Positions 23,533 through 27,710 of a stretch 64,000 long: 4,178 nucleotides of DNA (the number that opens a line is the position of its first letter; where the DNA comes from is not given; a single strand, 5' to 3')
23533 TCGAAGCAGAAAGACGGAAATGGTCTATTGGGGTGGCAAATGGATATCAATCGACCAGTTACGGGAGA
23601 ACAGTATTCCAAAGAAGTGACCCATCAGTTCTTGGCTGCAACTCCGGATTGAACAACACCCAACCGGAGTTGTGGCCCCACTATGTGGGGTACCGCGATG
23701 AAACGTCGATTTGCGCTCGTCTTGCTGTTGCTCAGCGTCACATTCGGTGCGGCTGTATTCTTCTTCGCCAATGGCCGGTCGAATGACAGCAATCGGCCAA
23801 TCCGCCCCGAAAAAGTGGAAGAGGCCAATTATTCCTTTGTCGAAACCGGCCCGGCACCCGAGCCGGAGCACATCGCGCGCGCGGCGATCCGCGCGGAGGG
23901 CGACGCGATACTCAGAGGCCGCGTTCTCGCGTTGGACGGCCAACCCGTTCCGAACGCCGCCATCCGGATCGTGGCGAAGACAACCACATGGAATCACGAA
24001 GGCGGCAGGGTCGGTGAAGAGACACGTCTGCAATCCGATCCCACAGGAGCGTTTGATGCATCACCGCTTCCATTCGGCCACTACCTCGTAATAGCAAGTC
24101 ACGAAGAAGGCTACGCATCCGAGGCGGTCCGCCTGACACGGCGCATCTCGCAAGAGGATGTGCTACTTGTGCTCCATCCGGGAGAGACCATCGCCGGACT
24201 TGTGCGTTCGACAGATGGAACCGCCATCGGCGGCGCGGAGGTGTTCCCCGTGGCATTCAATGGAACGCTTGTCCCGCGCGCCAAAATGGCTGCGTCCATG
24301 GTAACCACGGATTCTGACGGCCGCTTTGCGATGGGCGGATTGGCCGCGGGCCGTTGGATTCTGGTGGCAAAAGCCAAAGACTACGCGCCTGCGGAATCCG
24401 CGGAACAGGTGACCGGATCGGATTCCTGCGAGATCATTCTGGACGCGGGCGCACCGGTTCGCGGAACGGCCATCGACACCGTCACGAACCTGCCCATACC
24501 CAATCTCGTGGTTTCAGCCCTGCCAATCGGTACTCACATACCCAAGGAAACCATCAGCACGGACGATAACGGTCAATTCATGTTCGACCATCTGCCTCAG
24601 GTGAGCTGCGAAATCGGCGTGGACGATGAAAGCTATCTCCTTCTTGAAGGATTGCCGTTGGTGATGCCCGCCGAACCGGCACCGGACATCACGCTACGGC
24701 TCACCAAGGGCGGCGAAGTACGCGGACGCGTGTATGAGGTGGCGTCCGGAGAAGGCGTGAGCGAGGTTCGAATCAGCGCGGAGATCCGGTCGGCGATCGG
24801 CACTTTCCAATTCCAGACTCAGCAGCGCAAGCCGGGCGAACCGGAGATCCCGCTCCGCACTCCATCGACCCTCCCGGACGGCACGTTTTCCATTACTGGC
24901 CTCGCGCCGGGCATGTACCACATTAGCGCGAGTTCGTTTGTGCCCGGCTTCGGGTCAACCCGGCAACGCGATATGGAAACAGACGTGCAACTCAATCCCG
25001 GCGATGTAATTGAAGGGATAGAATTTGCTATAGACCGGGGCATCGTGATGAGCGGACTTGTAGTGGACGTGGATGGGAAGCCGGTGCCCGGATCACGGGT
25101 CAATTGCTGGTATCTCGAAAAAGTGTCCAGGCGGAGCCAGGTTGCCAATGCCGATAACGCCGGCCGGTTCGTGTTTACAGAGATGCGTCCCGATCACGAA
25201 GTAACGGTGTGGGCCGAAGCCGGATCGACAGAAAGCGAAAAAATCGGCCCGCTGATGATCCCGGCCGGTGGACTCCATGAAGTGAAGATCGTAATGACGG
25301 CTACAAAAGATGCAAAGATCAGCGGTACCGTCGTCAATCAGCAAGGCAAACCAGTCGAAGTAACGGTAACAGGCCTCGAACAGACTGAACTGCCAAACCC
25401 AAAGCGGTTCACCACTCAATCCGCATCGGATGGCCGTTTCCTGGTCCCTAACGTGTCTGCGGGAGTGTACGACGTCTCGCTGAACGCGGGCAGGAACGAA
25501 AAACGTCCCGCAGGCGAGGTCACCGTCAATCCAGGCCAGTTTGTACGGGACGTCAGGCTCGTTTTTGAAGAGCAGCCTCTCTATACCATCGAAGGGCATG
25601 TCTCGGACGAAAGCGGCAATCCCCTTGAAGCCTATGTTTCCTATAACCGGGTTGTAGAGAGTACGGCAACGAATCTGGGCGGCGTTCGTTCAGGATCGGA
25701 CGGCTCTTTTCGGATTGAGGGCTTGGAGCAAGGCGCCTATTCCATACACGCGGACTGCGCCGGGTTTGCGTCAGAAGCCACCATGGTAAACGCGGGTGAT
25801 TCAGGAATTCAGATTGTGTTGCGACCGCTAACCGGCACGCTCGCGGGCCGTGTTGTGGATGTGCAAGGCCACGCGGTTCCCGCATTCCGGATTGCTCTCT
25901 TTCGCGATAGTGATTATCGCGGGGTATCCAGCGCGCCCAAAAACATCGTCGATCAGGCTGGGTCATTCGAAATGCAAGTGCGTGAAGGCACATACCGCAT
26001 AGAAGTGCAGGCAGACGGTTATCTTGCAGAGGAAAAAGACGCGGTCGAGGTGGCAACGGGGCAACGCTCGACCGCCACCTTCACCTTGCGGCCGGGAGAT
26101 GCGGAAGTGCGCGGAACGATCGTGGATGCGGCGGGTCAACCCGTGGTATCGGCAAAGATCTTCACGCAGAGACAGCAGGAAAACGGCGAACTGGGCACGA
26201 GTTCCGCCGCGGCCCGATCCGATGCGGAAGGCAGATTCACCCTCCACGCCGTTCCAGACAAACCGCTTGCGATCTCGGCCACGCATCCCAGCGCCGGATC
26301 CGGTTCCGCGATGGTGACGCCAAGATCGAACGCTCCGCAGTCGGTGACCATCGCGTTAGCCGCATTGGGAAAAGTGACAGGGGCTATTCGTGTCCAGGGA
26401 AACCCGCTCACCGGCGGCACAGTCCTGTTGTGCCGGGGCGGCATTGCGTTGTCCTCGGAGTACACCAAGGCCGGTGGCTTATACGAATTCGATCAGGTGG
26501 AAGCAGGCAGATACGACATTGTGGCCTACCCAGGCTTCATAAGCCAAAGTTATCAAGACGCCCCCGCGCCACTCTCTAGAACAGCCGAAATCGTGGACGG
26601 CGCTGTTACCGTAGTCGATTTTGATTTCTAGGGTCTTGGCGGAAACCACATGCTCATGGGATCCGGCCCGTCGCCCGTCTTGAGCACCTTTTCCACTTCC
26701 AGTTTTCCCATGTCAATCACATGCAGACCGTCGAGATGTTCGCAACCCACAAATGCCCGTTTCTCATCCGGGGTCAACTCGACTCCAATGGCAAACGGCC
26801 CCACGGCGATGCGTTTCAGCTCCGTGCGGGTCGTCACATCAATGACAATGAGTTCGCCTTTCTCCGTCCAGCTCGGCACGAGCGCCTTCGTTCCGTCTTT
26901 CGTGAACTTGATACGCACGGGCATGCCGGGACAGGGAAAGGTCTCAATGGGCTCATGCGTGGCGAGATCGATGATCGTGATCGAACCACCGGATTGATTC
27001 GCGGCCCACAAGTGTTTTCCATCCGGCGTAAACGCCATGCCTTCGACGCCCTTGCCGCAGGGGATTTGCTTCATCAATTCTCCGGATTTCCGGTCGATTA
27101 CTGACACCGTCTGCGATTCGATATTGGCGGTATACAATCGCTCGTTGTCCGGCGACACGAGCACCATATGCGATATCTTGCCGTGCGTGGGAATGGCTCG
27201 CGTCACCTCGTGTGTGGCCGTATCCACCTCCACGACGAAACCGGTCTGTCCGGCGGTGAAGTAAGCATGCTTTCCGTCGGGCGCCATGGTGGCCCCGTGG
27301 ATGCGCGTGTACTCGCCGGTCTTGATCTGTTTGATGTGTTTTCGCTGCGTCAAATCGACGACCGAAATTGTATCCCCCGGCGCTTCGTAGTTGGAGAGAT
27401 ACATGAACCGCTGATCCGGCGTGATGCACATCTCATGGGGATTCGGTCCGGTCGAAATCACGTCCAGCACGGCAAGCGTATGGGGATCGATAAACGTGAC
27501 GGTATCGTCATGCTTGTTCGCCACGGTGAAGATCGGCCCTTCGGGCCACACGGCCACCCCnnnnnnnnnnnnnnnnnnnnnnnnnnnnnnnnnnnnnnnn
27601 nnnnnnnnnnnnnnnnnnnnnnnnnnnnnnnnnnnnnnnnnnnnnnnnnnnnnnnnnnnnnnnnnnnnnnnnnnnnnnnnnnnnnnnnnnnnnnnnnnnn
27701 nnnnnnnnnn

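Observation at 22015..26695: A roughly 4.6-kb segment bracketed by a diverged direct repeat of a gene's 3' end (att-like scar), with low-GC cargo and no recognisable recombinase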

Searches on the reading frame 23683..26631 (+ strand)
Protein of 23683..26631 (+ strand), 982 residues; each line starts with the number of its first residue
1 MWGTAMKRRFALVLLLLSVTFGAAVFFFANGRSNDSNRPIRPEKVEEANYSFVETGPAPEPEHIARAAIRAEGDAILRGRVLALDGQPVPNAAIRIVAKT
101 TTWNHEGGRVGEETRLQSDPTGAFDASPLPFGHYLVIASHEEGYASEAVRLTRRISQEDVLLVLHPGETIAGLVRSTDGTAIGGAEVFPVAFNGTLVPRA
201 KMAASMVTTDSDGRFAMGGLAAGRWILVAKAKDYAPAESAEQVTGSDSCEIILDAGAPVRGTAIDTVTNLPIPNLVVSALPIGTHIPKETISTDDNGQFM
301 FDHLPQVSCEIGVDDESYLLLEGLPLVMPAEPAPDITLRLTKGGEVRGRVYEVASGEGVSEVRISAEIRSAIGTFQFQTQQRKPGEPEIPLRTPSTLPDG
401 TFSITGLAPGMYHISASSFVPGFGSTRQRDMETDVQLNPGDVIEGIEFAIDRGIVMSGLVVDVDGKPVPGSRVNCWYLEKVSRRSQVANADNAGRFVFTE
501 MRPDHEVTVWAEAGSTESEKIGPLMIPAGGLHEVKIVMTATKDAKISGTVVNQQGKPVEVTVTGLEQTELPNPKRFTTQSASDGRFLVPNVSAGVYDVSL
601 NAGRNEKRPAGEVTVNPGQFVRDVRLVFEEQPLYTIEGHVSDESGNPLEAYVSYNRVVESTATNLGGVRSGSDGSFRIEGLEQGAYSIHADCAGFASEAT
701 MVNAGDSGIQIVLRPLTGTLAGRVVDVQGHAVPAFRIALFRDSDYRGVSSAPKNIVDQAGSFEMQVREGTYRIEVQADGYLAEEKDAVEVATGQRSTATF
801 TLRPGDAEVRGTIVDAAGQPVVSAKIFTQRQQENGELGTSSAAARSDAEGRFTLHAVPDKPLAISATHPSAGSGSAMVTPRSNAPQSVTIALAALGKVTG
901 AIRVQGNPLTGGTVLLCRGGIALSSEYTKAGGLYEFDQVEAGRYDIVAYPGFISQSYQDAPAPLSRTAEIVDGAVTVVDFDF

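Call 6: search_protein_families(library=pfam, proteins=[window:23683-26631:+], max_evalue=0.01)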
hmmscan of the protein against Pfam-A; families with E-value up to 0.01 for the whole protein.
window:23683-26631:+ (982 aa): 15 families
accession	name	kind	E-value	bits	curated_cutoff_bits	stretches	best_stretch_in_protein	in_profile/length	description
PF13620.12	CarboxypepD_reg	-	5.8e-80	264.1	32.3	10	719-803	1-82/82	Carboxypeptidase regulatory-like domain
PF13715.12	CarbopepD_reg_2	-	1.6e-25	89.3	32.2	1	636-707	1-67/88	CarboxypepD_reg-like domain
PF10670.15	DUF4198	-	4.9e-16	59.9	34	0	165-232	144-208/209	Domain of unknown function (DUF4198)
PF14686.12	fn3_3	-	1.9e-14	53.6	24.4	0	756-797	31-74/75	Polysaccharide lyase family 4, domain II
PF17210.9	SdrD_B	-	4.3e-14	53.1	29.7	0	910-948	25-64/112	SdrD B-like domain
PF00775.27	Dioxygenase_C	-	4.3e-13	49.5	27.3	1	453-497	29-73/182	Dioxygenase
PF20598.4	DUF6795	-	5.5e-12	46.3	27.4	0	809-858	1-47/103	Domain of unknown function (DUF6795)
PF17802.7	SpaA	-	1.1e-11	45.2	23.1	0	179-228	13-57/91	Prealbumin-like fold domain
PF09430.16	EMC7_beta-sandw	-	1.9e-10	41.4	26.6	0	575-617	20-61/122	ER membrane protein complex subunit 7, beta-sandwich domain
PF23193.1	NOMO_3rd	-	1.7e-09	38.2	27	0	202-232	57-87/120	NOMO third transthyretin-like domain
PF02369.22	Big_1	-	5.8e-06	26.8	34.9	0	807-856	19-66/93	Bacterial Ig-like domain (group 1)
PF25020.1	TTR_TEN1-4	-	0.00032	21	27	0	809-837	9-37/86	Teneurin TTR-like domain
PF07210.18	DUF1416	-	0.00054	20.3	23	0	66-102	11-46/97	Protein of unknown function (DUF1416)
PF08400.16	phage_tail_N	-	0.001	19.5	26.6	0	746-784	33-71/134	Prophage tail fibre N-terminal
PF15976.11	CooC_C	-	0.0022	18.4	29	0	77-107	19-49/93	CS1-pili formation C-terminal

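Call 34: search_protein_representatives(protein=window:23683-26631:+)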
Query: 982 residues. Proteins with E-value up to 0.001 (for the whole library): 15858; up to 1e-10: 5828; up to 1e-30: 443. The best 150 are listed.
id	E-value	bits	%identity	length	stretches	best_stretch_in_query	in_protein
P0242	0.0e+00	2180.3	100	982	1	1-982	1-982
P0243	3.5e-158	544.9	27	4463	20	583-951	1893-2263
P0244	1.8e-126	440.0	32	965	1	15-981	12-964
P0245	2.0e-119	416.7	27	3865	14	670-956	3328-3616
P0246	6.4e-118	411.7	25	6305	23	491-944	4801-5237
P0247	2.9e-114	399.6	35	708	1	292-981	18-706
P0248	3.2e-97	343.2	28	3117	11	399-917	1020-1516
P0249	1.2e-96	341.2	26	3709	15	391-826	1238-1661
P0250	1.8e-89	317.5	27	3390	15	582-953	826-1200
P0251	1.4e-88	314.6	32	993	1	71-980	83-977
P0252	7.9e-88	312.1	27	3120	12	616-940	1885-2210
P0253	2.2e-86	307.3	32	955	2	73-915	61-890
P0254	9.6e-86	305.2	30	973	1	15-945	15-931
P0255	4.6e-83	296.3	29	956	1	9-981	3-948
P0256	5.3e-83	296.1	30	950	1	57-943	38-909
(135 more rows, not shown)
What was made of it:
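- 23683..26631 (+): 982-aa membrane-anchored protein with about 10 CarboxypepD_reg repeats; 58.9% GC, native-like codon use. The best homologue is 32-35% identical and colinear to the very C-terminus (call 34).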

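Call 41: search_protein_families(library=phrogs, proteins=[window:23683-26631:+], max_evalue=0.01)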
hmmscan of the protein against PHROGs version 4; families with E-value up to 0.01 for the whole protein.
window:23683-26631:+ (982 aa): 2 families
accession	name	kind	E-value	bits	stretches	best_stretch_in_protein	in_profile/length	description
phrog_14789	-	unknown function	5e-06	27.2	0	780-859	51-119/163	-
phrog_22550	-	unknown function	0.0045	15.4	0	543-679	1461-1603/1634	-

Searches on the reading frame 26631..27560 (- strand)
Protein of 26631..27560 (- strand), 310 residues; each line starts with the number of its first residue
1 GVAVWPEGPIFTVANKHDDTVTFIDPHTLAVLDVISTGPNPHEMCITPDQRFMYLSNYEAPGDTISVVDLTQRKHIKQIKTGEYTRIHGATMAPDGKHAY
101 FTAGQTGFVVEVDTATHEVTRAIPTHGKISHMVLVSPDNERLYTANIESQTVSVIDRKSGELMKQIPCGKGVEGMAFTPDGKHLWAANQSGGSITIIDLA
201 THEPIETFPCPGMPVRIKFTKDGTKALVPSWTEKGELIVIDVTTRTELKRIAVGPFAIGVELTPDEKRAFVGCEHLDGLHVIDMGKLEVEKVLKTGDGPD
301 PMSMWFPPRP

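Call 16: find_related_loci(query=A1, collection=genome_contigs, flank=10000)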
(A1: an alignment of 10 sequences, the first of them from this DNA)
Query A1 (310 aa) in genome_contigs; peptide patterns used: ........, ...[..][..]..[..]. (x = any residue, [..] = any of these).
100 stretches matched a pattern; 72 encode a relative of the query (tblastn E <= 1e-3); 72 distinct loci.
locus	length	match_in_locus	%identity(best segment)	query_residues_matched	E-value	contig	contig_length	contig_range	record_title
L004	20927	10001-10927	76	1-309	5e-163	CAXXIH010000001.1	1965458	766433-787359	MAG: bacterium isolate 8561d366-b592-423a-86f8-33741145bb09 genome assembly, contig: contig_1, whole genome shotgun sequ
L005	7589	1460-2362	76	9-309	1e-161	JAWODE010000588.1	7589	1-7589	MAG: Candidatus Hydrogenedentota bacterium isolate BLK5-2.bin.115 k191_2280962, whole genome shotgun sequence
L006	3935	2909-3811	76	8-308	1e-163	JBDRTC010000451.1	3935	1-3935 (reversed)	MAG: Planctomycetota bacterium isolate MEGAHIT-group-3.47 k141_151513, whole genome shotgun sequence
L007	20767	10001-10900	76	9-308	2e-158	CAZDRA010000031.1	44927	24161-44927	MAG TPA_asm: uncultured Roseivirgaceae bacterium isolate SRP128015_co3_50 genome assembly, contig: NODE_566_length_44927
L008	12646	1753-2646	76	9-306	4e-158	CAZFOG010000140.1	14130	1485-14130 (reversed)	MAG TPA_asm: uncultured Nitrospiraceae bacterium isolate SRP192927_co6_479 genome assembly, contig: NODE_10318_length_14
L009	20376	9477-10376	77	9-308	5e-158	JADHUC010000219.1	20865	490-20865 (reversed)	MAG: Pirellulaceae bacterium isolate BS150m-G36 BS-150m-C2181, whole genome shotgun sequence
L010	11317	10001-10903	75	8-308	3e-157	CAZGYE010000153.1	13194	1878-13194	MAG TPA_asm: uncultured Planctomycetaceae bacterium isolate binchicken_co253_186 genome assembly, contig: NODE_3187_leng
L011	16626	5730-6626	76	10-308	4e-157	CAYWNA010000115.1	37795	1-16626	MAG TPA_asm: uncultured Pirellulaceae bacterium isolate binchicken_co65_467 genome assembly, contig: NODE_4292_length_37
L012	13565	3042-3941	75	1-308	5e-156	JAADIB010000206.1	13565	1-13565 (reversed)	MAG: Chlorobiota bacterium isolate M_MetaBat.23 contig-127_7356, whole genome shotgun sequence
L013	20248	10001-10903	74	2-309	4e-156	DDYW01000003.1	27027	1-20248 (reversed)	MAG TPA_asm: Candidatus Hydrogenedentes bacterium UBA2224 UBA2224_contig_64689, whole genome shotgun sequence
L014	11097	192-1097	73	2-310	1e-154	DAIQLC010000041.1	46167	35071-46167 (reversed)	MAG TPA_asm: Candidatus Hydrogenedentota bacterium isolate CTOTU19843 NODE_707_length_46167_cov_24.050356, whole genome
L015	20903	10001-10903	73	1-309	4e-154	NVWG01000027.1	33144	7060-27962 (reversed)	MAG: Candidatus Hydrogenedentota bacterium isolate NORP43 Contig_source1383C_2795, whole genome shotgun sequence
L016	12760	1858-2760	73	2-309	2e-153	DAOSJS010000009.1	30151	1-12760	MAG TPA_asm: Candidatus Hydrogenedentota bacterium isolate AMR_MDS_1669 NODE_1734_length_30151_cov_4.612606, whole genom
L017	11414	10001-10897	75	1-307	2e-153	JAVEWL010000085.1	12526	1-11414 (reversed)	MAG: FCB group bacterium isolate BF4_144 NODE_16085_length_12526_cov_3.110331_Biofilm4, whole genome shotgun sequence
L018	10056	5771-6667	74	1-307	6e-153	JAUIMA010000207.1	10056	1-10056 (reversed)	MAG: Candidatus Hydrogenedentota bacterium isolate Co_bin.7 NODE_37412_length_10056_cov_0.830295, whole genome shotgun s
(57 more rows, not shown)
